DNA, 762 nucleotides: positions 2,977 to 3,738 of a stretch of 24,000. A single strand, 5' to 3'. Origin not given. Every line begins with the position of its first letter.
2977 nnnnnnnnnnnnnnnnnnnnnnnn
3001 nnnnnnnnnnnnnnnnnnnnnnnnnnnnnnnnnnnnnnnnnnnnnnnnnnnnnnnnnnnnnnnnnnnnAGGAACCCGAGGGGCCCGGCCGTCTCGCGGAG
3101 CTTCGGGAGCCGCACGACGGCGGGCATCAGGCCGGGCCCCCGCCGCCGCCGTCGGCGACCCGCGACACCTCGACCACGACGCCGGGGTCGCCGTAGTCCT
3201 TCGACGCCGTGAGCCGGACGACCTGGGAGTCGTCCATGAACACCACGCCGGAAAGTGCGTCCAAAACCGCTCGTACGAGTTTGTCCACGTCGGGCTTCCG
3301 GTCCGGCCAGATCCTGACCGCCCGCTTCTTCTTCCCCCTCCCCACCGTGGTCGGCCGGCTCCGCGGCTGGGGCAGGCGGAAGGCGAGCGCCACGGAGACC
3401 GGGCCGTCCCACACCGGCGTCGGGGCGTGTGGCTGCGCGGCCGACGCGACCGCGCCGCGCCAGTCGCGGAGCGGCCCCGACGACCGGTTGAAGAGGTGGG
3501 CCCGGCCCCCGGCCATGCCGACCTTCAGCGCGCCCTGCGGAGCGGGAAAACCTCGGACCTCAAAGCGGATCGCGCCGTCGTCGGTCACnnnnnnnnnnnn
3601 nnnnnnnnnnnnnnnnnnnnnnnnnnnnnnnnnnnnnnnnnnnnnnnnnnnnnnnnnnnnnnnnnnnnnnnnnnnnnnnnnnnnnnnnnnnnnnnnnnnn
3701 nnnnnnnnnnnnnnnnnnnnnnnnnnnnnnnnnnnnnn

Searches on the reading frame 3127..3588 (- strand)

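Call 16: search_protein_families(library=pfam, proteins=[window:3127-3588:-], max_evalue=0.01)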
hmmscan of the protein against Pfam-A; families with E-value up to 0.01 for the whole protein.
window:3127-3588:- (153 aa): 1 family
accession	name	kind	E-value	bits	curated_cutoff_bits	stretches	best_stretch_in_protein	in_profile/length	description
PF05866.16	RusA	-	4.3e-19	69.8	22.8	1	37-141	25-123/124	Endodeoxyribonuclease RusA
